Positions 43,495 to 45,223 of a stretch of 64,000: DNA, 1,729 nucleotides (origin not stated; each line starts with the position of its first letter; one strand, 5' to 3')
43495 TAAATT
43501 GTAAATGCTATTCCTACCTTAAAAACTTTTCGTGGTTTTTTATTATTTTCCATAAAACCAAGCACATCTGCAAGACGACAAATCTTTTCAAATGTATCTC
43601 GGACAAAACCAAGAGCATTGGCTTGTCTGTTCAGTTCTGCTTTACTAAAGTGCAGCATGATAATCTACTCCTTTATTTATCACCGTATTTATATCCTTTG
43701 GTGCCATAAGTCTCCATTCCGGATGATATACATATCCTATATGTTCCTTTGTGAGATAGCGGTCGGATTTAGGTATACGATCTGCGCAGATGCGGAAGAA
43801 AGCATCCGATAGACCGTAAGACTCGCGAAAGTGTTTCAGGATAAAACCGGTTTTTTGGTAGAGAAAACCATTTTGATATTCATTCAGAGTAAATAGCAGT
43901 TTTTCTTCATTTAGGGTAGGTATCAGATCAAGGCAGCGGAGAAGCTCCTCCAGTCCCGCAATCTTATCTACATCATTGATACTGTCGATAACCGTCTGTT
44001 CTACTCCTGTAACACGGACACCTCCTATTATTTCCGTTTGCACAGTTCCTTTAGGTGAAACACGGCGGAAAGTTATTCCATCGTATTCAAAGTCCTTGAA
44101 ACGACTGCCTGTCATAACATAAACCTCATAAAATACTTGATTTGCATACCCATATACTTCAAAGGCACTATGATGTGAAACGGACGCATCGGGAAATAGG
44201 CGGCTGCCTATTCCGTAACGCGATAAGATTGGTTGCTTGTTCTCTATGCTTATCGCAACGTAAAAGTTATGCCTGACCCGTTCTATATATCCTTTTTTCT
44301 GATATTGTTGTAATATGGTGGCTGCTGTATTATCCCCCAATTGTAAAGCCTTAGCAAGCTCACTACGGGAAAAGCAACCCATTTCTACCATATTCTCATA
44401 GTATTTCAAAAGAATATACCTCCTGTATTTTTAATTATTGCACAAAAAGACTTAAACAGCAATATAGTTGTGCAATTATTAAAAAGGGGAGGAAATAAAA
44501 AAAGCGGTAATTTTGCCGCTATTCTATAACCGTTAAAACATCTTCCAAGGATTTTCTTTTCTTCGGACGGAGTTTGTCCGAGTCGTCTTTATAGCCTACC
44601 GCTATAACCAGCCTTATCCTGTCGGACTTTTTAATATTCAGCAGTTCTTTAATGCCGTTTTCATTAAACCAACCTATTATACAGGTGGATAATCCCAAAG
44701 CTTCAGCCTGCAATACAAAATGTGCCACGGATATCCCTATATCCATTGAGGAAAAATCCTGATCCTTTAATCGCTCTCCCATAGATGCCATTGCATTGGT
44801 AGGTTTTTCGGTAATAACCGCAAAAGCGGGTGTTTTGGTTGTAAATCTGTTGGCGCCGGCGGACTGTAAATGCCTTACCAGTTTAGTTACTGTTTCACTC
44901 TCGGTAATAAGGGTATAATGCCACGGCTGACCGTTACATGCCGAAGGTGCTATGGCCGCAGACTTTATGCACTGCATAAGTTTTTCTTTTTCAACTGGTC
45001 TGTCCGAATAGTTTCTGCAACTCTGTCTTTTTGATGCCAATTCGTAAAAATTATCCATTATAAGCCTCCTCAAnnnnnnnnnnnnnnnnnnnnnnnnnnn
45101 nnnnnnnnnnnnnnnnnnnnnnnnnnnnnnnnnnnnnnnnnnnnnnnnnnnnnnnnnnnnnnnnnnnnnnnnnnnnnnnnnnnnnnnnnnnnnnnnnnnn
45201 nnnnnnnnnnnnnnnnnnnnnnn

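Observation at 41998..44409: Defence/TA islet: AbiEi antitoxin, decapitated AbiEii toxin, and an HTH-HipA (HipH-like) kinase with its own promoter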

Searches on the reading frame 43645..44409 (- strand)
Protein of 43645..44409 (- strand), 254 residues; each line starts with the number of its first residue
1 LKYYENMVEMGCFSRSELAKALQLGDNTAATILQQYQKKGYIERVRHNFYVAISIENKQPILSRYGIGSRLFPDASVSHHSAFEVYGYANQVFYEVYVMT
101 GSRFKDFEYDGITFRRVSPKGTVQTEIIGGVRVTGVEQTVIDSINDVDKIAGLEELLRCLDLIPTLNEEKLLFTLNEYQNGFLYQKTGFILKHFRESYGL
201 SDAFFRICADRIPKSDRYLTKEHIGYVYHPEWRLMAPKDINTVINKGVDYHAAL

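Call 3: search_protein_families(library=pfam, proteins=[window:43645-44409:-], max_evalue=1)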
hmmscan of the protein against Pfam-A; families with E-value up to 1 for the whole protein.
window:43645-44409:- (254 aa): 9 families
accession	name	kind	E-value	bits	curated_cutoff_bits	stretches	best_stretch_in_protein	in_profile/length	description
PF13338.12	AbiEi_4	-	0.0015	19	25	1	10-51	11-47/49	Transcriptional regulator, AbiEi antitoxin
PF01978.25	TrmB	-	0.0077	16.5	25.6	1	2-55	12-67/68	Sugar-specific transcriptional regulator TrmB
PF01047.28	MarR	-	0.023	15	24.6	1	10-47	15-52/59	MarR family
PF09397.16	FtsK_gamma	-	0.023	14.8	30.6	1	7-45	14-52/63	Ftsk gamma domain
PF13545.12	HTH_Crp_2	-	0.024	15.1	27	1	13-47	23-57/70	Crp-like helix-turn-helix domain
PF01726.22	LexA_DNA_bind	-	0.054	13.7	23.7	1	14-46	27-60/65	LexA DNA binding domain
PF12802.13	MarR_2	-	0.13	12.8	27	1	15-47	23-55/61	MarR family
PF09407.15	AbiEi_1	-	0.19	12.4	22.2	1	81-191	24-140/142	AbiEi antitoxin C-terminal domain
PF25213.1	HVO_A0261_N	-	0.21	11.9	35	1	13-49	25-61/86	HVO_A0261 N-terminal domain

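Call 4: search_protein_families(library=ncbifam, proteins=[window:43645-44409:-], max_evalue=1)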
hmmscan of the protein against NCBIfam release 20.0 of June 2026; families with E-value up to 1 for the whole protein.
window:43645-44409:- (254 aa): 4 families
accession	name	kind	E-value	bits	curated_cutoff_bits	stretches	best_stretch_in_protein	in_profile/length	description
NF050133.1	TransRegFabT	equivalog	0.0031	17.8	200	1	13-47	44-78/138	fatty acid biosynthesis transcriptional regulator FabT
NF047376.1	TAA_AbiEi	equivalog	0.0056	16.4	150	1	10-107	18-118/172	type IV toxin-antitoxin system AbiEi family antitoxin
NF010762.0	PRK14165.1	equivalog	0.01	15.1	279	1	13-56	23-66/224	winged helix-turn-helix domain-containing protein/riboflavin kinase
NF053660.1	ORF80_fam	equivalog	0.024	14.5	95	1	8-44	12-48/70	ORF80 family leucine zipper DNA-binding protein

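Call 5: search_protein_families(library=padloc, proteins=[window:43645-44409:-], max_evalue=1)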
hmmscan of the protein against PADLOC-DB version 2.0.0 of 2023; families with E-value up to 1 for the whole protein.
window:43645-44409:- (254 aa): 22 families
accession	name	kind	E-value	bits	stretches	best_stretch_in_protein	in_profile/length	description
PDLC02287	AbiEi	-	7.1e-96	318.6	1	1-249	1-249/253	AbiEi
PDLC02269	AbiEi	-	9.9e-94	311.3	1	1-249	1-249/251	AbiEi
PDLC02270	AbiEi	-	7e-33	111.8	1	8-240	8-257/265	AbiEi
PDLC02267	AbiEi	-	7.7e-24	82.5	1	9-195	17-202/252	AbiEi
PDLC02271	AbiEi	-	9.5e-17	59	1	16-239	27-260/263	AbiEi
PDLC02266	AbiEi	-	9e-16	56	1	10-240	15-254/258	AbiEi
PDLC02282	AbiEi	-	2.1e-13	48.2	2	77-235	87-251/260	AbiEi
PDLC02252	AbiEi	-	2.1e-12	45.2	1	7-211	12-226/259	AbiEi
PDLC02272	AbiEi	-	2.5e-11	41.8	1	5-191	8-195/200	AbiEi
PDLC02241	AbiEi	-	2e-10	38.8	1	5-110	8-105/199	AbiEi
PDLC02225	AbiEi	-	6.5e-10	37.1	1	29-150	31-151/198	AbiEi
PDLC02249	AbiEi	-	2.6e-06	25.3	1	29-145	30-143/184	AbiEi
PDLC02265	AbiEi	-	3.6e-05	21.6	1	24-156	22-159/198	AbiEi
PDLC02275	AbiEi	-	4e-05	21.7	1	27-159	22-150/184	AbiEi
PDLC02232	AbiEi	-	4.4e-05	21.4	1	11-107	19-117/177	AbiEi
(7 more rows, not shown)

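Call 6: find_encoding_contigs(protein=window:43645-44409:-, flank=8000, max_places=10)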
Protein window:43645-44409:- (254 aa): 22 contigs read that carry it; 10 places shown.
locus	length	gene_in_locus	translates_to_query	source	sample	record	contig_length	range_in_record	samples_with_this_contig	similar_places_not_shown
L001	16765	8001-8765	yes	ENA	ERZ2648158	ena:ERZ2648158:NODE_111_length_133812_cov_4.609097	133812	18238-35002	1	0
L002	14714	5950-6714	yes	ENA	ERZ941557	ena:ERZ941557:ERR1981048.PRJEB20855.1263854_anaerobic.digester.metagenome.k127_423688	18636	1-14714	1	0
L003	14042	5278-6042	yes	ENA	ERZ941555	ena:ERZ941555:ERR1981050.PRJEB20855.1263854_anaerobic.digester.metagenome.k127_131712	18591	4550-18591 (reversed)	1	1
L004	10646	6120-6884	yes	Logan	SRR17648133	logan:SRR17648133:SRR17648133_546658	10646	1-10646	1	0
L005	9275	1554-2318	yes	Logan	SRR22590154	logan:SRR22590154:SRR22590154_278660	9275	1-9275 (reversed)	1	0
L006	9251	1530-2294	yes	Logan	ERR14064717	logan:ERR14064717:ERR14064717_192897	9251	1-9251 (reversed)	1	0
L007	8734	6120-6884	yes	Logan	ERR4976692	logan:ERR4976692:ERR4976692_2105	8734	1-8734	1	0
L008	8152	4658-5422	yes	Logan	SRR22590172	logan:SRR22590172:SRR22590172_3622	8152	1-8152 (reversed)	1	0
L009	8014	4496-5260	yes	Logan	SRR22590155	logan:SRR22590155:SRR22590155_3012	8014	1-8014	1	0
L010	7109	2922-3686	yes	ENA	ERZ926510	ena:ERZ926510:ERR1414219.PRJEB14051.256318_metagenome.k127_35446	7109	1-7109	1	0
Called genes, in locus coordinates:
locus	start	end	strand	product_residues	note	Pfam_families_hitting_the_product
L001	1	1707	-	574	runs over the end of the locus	-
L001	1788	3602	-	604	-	-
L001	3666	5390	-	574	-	-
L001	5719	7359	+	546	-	PF01676:Metalloenzyme, PF06415:iPGM_N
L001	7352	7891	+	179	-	PF00881:Nitroreductase, PF14512:TM1586_NiRdase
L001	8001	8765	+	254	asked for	-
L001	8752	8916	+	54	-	-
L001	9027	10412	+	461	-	PF12844:HTH_19 (faint), PF13744:HTH_37 (weak), PF01381:HTH_3, PF13560:HTH_31, PF07804:HipA_C (faint)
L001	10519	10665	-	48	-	PF12637:TSCPD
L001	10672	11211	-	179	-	PF00551:Formyl_trans_N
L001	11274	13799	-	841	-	-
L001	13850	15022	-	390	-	PF00395:SLH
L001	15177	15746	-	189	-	PF12917:YfbR-like, PF13023:HD_3, PF01966:HD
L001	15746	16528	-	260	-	PF11306:DUF3108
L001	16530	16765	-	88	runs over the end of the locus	-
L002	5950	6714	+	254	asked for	-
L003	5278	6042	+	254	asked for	-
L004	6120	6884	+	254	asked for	-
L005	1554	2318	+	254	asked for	-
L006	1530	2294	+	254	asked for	-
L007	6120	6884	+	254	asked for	-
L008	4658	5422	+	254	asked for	-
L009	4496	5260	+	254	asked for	-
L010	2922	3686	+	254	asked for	-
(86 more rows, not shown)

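Call 14: find_homologous_proteins(query=window:43645-44409:-)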
Query window:43645-44409:- (254 aa): 1066 proteins with E <= 0.001 among 1444 candidates; the best 120 are listed.
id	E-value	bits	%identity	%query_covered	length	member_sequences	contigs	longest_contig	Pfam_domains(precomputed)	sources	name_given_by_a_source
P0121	1.2e-167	574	99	100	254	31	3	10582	-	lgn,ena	-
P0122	7.3e-136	469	80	100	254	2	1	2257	-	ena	-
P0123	6.5e-133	460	78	100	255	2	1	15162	PF13338.13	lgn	-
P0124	2.9e-129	448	76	100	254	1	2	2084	-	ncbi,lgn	-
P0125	4.5e-129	447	76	100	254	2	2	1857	-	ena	-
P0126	2.4e-128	445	76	99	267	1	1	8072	-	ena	-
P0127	3.4e-128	444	74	100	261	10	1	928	-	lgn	-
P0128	1.8e-125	435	75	100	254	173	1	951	-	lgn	-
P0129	6.4e-125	434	76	100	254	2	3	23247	-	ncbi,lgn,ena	-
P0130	1.6e-117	409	68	100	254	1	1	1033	-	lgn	-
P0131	7.4e-116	404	70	100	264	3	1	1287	-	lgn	-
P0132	5.3e-115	401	68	99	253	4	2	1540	-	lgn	-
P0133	2.8e-113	395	67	99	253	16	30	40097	-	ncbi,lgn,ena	-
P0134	1.4e-111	390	67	100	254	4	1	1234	-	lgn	-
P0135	4.8e-111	388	67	99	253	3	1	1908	-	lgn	-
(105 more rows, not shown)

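Call 15: find_encoding_contigs(protein=P0123, flank=6000, max_places=2)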
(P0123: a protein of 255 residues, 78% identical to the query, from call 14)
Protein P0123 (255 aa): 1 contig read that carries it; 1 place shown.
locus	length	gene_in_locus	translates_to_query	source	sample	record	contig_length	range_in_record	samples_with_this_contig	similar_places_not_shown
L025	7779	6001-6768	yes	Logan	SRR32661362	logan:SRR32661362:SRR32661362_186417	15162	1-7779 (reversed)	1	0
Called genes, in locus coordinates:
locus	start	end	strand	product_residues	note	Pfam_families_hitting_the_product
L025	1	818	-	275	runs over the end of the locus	PF00528:BPD_transp_1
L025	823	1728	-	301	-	PF19300:BPD_transp_1_N, PF00528:BPD_transp_1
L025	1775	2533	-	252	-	PF01209:Ubie_methyltran, PF13489:Methyltransf_23, PF03848:TehB (faint), PF13847:Methyltransf_31, PF08241:Methyltransf_11, PF08242:Methyltransf_12, PF13649:Methyltransf_25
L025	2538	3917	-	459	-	PF01554:MatE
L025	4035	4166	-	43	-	PF10055:DUF2292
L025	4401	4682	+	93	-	PF13560:HTH_31, PF13744:HTH_37, PF12844:HTH_19, PF01381:HTH_3, PF13443:HTH_26 (weak)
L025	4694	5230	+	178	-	-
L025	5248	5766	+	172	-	-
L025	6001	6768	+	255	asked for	PF13338:AbiEi_4 (faint)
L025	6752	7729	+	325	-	PF08843:AbiEii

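Call 16: find_encoding_contigs(protein=P0129, flank=6000, max_places=3)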
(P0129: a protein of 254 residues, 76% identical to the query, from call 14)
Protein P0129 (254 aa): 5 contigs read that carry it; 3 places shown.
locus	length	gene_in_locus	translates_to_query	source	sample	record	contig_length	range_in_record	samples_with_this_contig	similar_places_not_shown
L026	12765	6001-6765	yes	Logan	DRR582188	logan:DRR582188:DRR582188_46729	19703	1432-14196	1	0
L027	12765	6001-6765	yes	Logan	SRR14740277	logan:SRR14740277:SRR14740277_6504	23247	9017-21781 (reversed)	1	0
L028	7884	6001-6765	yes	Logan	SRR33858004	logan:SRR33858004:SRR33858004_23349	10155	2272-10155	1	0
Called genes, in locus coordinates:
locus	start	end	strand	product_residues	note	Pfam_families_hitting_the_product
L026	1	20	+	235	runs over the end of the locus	PF00005:ABC_tran, PF13304:AAA_21 (faint)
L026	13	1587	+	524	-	-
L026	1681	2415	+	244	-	-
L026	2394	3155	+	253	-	PF08241:Methyltransf_11, PF13649:Methyltransf_25 (faint)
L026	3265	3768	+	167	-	PF13302:Acetyltransf_3 (weak), PF13527:Acetyltransf_9 (faint), PF00583:Acetyltransf_1, PF13673:Acetyltransf_10 (weak), PF13508:Acetyltransf_7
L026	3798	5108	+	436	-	PF01120:Alpha_L_fucos, PF14871:GHL6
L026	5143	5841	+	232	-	PF01841:Transglut_core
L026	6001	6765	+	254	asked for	-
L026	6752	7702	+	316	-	PF08843:AbiEii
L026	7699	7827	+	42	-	-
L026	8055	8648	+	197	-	PF00440:TetR_N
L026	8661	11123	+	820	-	PF01326:PPDK_N, PF27448:Rph_4th, PF00391:PEP-utilizers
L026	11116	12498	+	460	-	PF01554:MatE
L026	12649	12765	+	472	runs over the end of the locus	PF03577:Peptidase_C69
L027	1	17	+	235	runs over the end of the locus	PF00005:ABC_tran, PF13304:AAA_21 (faint)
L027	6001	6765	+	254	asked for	-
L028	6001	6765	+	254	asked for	-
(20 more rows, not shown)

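Call 17: find_encoding_contigs(protein=P0122, flank=6000, max_places=2)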
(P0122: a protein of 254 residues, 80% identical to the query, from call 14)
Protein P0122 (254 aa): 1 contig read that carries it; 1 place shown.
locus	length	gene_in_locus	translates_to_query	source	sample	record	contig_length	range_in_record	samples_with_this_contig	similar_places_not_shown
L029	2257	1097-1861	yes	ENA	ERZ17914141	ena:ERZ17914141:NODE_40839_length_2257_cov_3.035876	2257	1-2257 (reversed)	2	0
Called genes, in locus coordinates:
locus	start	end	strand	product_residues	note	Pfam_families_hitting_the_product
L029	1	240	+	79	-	?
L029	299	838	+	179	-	PF00881:Nitroreductase, PF14512:TM1586_NiRdase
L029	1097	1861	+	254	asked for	-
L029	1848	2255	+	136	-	?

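Call 56: find_encoding_contigs(protein=P0126, flank=6000, max_places=2)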
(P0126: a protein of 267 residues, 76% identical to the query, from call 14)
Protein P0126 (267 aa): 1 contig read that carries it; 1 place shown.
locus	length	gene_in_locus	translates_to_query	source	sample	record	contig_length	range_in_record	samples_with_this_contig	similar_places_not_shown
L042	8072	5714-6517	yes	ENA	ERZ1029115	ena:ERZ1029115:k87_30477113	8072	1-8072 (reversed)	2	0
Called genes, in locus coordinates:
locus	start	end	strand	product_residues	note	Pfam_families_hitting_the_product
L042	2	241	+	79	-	?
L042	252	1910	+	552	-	PF00501:AMP-binding, PF13193:AMP-binding_C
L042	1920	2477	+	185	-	PF01381:HTH_3 (weak), PF07883:Cupin_2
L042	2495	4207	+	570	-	PF00501:AMP-binding, PF13193:AMP-binding_C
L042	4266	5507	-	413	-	-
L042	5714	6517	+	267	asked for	-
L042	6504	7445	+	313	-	PF08843:AbiEii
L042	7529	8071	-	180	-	?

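Call 57: find_encoding_contigs(protein=P0124, flank=6000, max_places=3)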
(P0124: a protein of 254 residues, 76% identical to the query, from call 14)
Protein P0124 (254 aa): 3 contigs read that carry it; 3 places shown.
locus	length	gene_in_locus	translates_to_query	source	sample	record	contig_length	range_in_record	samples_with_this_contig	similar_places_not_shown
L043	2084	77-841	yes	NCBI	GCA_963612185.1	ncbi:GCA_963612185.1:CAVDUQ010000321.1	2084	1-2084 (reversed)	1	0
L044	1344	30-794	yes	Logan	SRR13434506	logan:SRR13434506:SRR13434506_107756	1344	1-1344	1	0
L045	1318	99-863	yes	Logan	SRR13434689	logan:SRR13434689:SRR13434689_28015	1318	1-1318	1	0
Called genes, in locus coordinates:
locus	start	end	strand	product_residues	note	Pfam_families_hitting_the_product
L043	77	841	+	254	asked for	-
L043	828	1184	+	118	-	PF08843:AbiEii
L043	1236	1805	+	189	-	PF08843:AbiEii (weak)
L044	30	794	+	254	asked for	-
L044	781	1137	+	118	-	PF08843:AbiEii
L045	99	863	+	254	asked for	-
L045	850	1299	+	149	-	PF08843:AbiEii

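Call 58: find_related_loci(query=L029:1848-2255:+, collection=metagenome_contigs, flank=6000)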
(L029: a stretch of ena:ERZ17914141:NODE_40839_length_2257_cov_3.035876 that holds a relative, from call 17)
Query L029:1848-2255:+ (136 aa) in metagenome_contigs; peptide patterns used: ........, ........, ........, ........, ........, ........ (x = any residue, [..] = any of these).
485 stretches matched a pattern; 341 encode a relative of the query (tblastn E <= 1e-3); the best 80 are kept; 80 distinct loci.
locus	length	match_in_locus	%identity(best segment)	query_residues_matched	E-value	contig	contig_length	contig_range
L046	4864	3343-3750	87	1-136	8e-79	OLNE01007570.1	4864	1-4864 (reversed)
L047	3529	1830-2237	87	1-136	5e-79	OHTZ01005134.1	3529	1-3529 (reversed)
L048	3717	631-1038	87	1-136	6e-79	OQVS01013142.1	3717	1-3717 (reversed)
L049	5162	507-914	87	1-136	8e-79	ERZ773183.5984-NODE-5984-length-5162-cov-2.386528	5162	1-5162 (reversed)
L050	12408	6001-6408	87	1-136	9e-79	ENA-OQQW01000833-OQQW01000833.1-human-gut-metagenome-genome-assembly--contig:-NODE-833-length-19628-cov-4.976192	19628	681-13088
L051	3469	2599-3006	87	1-136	3e-79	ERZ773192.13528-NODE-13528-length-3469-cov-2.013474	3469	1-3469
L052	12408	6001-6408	87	1-136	8e-79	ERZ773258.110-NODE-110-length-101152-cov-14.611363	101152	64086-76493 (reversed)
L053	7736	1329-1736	87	1-136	9e-79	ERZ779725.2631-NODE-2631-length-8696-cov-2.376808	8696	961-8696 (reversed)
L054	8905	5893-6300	87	1-136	9e-79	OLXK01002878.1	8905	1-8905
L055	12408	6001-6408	87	1-136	9e-79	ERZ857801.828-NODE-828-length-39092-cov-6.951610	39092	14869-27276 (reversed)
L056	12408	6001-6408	87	1-136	9e-79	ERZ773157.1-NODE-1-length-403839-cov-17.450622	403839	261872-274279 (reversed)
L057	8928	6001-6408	87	1-136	1e-78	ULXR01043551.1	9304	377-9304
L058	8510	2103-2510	87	1-136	4e-78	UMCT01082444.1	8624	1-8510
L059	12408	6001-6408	85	1-136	4e-76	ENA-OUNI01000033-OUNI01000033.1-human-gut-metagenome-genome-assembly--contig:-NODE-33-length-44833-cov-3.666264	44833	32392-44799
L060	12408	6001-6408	84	1-136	7e-76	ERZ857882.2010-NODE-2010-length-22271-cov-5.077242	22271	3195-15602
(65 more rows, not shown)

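Call 80: search_protein_families(library=pfam, proteins=[L025:6752-7729:+], max_evalue=1)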
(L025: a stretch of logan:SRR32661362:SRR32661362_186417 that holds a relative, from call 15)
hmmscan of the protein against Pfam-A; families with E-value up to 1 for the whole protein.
L025:6752-7729:+ (325 aa): 1 family
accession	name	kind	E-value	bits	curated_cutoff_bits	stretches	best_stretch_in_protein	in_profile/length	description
PF08843.17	AbiEii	-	8.7e-25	88.5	22.5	1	38-239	7-209/238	Nucleotidyl transferase AbiEii toxin, Type IV TA system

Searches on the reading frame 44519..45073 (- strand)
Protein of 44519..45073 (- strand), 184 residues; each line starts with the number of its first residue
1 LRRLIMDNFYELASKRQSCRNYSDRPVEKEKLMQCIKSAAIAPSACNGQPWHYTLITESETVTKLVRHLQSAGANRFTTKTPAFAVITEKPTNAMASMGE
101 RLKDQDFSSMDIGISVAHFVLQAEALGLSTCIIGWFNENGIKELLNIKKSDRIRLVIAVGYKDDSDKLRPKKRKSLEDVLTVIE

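Call 20: find_related_loci(query=window:44519-45073:-, collection=genome_contigs, flank=10000)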
Query window:44519-45073:- (184 aa) in genome_contigs; peptide patterns used: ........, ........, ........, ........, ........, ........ (x = any residue, [..] = any of these).
70 stretches matched a pattern; 7 encode a relative of the query (tblastn E <= 1e-3); 7 distinct loci.
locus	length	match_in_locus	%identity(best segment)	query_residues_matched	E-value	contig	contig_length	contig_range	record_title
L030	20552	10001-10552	97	1-184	2e-124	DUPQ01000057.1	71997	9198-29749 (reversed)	MAG TPA_asm: Clostridiaceae bacterium isolate AS08sgBPME_331 200855_AS08, whole genome shotgun sequence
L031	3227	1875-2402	64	8-184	7e-78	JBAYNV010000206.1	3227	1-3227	MAG: Clostridia bacterium isolate SO_2016_LW1_8 scaffold60091_LW64-88_2016, whole genome shotgun sequence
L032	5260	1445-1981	49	6-184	5e-59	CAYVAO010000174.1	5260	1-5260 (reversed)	MAG TPA_asm: uncultured Christensenella sp. isolate SRP167436_co1_26 genome assembly, contig: NODE_26228_length_5260_cov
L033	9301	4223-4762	49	5-184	7e-59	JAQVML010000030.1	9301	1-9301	MAG: Eubacteriales bacterium isolate STF1_132 NODE_24507_length_9301_cov_3.462503_Sandtown_F1, whole genome shotgun sequ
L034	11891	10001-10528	48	8-184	2e-57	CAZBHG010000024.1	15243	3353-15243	MAG TPA_asm: uncultured Eubacteriales bacterium isolate SRP294416_co1_728 genome assembly, contig: NODE_8072_length_1524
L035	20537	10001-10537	48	6-184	5e-57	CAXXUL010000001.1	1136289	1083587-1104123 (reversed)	MAG: Christensenellaceae bacterium isolate 01a02c0c-5802-4c47-8e2d-6646ecf7da28 genome assembly, contig: contig_1, whole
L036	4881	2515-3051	47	6-184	1e-55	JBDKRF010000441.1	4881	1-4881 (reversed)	MAG: Clostridiaceae bacterium isolate 5_bin.189 c_000002047588, whole genome shotgun sequence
